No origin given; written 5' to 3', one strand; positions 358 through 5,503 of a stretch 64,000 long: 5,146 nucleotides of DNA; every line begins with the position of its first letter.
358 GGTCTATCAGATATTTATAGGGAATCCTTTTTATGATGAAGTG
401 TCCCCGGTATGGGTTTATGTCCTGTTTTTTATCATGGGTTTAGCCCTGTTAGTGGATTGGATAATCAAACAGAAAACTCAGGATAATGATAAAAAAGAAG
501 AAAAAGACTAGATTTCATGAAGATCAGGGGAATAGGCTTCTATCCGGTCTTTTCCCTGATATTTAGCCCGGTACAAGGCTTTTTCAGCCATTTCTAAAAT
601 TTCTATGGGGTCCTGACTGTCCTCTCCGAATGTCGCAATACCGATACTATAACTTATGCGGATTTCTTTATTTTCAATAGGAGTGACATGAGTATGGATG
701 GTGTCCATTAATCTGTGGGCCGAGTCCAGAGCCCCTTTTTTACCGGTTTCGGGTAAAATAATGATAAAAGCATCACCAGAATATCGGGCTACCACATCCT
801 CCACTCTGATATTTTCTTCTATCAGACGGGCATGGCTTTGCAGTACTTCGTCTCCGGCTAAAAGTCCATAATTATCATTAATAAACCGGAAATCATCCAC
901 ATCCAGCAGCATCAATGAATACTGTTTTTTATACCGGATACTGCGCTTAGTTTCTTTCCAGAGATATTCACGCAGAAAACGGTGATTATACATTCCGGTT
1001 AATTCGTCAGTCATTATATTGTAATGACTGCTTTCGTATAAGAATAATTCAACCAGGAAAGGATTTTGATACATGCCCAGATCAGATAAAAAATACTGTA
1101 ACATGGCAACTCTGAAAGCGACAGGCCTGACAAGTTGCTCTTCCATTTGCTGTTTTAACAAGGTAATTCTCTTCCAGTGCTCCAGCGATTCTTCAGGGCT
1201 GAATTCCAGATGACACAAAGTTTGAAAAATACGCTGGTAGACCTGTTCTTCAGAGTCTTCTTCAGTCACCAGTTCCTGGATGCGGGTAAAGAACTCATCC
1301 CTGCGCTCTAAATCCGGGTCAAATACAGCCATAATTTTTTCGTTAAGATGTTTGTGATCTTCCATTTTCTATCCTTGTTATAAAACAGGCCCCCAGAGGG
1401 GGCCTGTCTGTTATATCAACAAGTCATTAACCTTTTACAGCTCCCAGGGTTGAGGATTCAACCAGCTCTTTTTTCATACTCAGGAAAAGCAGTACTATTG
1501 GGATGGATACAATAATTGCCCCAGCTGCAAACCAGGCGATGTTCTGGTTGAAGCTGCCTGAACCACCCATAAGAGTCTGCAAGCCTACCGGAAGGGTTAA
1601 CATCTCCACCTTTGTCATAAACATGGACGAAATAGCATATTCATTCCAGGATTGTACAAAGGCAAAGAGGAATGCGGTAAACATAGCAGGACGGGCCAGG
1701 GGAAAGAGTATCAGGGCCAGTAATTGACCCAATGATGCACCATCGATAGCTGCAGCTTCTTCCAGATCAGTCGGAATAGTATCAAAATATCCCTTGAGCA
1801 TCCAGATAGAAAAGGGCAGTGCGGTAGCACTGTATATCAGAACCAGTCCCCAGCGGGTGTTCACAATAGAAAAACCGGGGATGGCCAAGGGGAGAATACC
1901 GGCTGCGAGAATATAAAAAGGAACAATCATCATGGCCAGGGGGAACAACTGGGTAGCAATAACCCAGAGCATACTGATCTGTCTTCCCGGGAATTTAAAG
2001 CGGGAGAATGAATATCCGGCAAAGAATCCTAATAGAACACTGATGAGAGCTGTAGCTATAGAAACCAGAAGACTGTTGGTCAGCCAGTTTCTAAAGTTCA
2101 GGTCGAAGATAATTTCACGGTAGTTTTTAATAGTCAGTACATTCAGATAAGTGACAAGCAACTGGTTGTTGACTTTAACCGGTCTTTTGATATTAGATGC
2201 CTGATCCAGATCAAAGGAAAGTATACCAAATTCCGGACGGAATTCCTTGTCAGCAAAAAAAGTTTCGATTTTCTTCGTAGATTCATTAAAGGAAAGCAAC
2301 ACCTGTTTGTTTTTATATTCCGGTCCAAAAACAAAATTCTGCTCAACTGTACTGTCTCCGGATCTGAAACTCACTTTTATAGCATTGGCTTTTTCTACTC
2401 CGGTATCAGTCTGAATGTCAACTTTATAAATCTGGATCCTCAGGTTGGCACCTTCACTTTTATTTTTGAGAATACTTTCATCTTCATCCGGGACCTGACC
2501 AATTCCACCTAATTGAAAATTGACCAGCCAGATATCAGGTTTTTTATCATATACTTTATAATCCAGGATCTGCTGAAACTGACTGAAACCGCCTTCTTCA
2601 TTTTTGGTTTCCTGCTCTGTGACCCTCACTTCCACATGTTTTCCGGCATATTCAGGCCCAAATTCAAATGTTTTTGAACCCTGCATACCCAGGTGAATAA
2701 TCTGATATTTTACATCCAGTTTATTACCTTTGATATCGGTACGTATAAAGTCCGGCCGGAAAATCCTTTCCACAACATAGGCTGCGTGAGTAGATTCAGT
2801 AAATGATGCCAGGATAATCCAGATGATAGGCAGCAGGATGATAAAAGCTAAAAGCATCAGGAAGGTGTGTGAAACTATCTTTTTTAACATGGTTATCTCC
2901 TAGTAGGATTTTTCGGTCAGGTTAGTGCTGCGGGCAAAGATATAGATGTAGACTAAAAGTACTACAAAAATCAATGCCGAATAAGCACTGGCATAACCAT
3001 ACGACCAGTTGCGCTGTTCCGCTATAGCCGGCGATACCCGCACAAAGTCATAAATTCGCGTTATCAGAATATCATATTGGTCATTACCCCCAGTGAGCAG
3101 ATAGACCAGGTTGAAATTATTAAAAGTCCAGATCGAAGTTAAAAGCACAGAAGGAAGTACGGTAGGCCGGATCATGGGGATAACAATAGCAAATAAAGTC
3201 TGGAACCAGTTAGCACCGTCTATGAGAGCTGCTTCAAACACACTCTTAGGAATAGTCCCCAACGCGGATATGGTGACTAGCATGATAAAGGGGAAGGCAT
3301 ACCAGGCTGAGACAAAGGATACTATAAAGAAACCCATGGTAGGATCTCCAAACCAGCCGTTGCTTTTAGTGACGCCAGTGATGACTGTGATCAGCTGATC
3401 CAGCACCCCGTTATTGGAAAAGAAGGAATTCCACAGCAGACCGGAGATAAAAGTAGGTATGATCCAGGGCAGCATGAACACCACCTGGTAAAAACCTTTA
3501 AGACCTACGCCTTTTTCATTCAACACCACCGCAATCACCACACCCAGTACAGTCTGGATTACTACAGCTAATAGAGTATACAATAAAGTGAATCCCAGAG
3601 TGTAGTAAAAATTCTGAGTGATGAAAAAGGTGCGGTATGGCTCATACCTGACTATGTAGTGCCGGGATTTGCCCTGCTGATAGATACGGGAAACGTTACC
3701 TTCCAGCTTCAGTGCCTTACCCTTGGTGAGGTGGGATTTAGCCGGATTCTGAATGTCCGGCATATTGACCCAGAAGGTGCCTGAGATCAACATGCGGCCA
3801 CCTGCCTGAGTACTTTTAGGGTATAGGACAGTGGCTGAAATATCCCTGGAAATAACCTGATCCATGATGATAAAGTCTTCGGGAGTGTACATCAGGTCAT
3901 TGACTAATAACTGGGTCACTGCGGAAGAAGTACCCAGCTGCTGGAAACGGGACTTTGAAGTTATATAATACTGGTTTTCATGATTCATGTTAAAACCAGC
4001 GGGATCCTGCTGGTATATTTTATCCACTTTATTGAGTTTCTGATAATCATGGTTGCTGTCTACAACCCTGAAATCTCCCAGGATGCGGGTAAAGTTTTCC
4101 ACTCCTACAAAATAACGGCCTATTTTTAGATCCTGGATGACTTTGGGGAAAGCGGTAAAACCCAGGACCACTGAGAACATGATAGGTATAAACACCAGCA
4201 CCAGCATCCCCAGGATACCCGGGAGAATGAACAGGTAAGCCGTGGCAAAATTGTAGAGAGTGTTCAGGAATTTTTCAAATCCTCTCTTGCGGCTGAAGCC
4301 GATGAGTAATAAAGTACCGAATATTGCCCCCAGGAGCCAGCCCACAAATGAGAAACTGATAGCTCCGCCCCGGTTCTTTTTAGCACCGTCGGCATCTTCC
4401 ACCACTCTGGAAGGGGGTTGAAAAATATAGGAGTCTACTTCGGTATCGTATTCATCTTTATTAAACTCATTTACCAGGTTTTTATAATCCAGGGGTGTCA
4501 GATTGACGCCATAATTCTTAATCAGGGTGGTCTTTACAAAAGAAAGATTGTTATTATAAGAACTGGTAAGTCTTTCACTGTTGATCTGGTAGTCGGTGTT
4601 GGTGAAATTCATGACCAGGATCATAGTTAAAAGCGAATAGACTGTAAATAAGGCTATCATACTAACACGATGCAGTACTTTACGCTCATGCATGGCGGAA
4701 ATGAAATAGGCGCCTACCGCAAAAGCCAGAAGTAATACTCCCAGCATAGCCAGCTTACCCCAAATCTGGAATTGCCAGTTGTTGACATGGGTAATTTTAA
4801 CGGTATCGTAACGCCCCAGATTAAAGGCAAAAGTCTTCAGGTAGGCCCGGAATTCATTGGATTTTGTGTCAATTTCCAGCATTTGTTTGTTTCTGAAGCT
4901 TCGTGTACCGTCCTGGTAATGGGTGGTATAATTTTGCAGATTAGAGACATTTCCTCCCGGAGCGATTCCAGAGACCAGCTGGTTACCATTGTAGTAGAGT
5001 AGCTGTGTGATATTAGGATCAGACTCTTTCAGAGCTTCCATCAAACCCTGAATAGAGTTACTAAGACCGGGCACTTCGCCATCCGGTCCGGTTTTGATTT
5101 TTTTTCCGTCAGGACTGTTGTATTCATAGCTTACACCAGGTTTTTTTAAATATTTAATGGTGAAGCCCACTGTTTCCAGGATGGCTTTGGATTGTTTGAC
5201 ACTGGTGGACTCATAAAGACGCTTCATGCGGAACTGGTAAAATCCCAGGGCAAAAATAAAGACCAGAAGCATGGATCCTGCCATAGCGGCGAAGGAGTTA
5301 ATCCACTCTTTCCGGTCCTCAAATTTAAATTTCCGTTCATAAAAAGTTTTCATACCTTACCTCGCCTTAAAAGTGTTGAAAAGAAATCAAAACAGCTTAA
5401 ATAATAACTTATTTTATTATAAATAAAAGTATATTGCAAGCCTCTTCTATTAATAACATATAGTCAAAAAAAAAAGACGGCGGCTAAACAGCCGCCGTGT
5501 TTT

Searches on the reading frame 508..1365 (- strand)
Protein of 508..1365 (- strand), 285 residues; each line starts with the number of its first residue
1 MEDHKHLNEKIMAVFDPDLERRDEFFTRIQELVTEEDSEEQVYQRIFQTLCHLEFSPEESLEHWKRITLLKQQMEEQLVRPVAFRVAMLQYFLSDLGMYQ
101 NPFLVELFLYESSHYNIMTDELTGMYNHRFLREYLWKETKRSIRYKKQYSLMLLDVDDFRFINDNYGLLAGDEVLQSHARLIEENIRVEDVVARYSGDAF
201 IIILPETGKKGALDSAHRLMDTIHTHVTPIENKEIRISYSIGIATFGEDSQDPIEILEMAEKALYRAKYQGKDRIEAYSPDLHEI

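Call 27: search_protein_families(library=pfam, proteins=[window:508-1365:-], max_evalue=0.00001)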
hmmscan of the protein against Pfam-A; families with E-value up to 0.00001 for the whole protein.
window:508-1365:- (285 aa): 1 family
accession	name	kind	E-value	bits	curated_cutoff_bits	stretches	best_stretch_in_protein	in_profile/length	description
PF00990.26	GGDEF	-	4e-41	140.9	23.8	1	118-274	2-161/161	Diguanylate cyclase, GGDEF domain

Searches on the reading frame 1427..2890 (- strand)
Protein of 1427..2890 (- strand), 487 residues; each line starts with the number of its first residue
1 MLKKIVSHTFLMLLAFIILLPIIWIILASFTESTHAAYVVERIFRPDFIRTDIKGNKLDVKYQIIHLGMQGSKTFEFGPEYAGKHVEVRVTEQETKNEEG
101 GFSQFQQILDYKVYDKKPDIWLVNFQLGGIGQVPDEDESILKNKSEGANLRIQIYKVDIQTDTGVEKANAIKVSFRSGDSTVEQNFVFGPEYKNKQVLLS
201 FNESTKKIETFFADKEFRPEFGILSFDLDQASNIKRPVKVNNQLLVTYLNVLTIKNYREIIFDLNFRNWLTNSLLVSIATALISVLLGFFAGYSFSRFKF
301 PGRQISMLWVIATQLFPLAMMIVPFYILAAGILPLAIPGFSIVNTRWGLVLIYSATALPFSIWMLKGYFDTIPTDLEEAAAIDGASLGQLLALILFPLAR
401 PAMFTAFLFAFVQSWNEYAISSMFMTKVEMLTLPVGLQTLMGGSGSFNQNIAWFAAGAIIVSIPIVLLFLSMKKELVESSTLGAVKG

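Call 27: search_protein_families(library=pfam, proteins=[window:1427-2890:-], max_evalue=0.00001)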
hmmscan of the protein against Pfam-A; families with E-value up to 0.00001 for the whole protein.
window:1427-2890:- (487 aa): 1 family
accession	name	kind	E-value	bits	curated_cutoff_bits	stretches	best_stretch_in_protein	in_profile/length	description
PF00528.27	BPD_transp_1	-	5.6e-17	62.5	26.4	1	285-472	2-174/184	Binding-protein-dependent transport system inner membrane component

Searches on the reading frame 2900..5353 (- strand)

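Call 27: search_protein_families(library=pfam, proteins=[window:2900-5353:-], max_evalue=0.00001)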
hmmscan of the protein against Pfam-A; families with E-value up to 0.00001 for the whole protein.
window:2900-5353:- (817 aa): 1 family
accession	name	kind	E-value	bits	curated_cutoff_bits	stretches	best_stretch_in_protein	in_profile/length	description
PF00528.27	BPD_transp_1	-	3e-15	56.9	26.4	1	601-803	2-170/184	Binding-protein-dependent transport system inner membrane component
